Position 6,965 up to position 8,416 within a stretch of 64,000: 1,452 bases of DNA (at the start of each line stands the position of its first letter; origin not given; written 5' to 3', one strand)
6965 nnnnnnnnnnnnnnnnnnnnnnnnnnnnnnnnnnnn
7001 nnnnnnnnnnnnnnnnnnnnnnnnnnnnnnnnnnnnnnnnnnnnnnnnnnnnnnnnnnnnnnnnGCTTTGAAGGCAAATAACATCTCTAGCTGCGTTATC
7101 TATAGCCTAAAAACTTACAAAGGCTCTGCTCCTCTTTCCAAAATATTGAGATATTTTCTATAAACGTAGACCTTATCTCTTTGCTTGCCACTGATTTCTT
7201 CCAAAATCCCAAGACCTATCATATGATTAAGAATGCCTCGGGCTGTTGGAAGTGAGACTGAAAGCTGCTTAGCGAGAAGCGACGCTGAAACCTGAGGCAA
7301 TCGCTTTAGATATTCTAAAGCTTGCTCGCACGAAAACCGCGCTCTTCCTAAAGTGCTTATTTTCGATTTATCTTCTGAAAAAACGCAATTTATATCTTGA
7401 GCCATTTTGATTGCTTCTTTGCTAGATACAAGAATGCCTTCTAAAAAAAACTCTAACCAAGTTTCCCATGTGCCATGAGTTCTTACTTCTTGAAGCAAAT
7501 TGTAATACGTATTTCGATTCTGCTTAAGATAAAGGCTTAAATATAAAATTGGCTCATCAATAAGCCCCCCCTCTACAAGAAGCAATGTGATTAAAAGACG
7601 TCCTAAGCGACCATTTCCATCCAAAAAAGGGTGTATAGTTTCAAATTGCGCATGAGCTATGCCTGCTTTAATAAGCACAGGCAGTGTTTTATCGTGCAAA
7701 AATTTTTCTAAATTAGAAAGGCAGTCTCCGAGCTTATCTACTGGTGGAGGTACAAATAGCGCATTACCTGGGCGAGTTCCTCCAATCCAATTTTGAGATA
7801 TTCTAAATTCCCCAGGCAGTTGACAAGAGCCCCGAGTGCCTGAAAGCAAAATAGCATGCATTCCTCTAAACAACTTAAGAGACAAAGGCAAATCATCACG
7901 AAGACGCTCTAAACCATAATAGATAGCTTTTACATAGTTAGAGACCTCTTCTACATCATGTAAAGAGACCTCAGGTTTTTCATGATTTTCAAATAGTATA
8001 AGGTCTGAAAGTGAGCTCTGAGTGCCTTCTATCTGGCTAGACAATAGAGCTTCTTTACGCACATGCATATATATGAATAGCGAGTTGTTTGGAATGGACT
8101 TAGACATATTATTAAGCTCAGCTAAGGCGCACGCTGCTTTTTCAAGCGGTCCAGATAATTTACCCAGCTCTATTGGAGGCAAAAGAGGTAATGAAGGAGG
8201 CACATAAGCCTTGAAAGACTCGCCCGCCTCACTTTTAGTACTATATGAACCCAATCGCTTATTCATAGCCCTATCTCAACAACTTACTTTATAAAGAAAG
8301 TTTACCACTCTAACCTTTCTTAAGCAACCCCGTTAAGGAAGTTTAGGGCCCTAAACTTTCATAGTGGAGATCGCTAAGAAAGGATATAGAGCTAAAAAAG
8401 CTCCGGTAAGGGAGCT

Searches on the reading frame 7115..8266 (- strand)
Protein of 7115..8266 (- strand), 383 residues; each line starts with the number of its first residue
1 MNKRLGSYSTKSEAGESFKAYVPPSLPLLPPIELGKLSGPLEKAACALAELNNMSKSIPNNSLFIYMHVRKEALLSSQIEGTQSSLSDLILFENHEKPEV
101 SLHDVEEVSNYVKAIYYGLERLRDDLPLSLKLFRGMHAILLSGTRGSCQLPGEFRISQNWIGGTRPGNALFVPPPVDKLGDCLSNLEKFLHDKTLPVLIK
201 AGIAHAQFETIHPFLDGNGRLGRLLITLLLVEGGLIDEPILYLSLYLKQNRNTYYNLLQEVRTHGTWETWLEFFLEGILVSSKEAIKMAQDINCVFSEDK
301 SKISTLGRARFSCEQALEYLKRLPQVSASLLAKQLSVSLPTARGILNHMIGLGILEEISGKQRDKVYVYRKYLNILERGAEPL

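Call 61: search_protein_families(library=ncbifam, proteins=[window:7115-8266:-], max_evalue=0.00001)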
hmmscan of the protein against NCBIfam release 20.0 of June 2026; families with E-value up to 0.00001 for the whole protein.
window:7115-8266:- (383 aa): 2 families
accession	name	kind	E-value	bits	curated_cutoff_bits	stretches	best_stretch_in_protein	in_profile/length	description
NF046030.1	ProtAdlyltaseSoFic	equivalog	1.6e-49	168.8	550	1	26-378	10-357/361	protein adenylyltransferase Fic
NF040876.1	RHE_PE00001_fam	equivalog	1.1e-06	28.2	250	0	193-361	207-362/371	RHE_PE00001 family protein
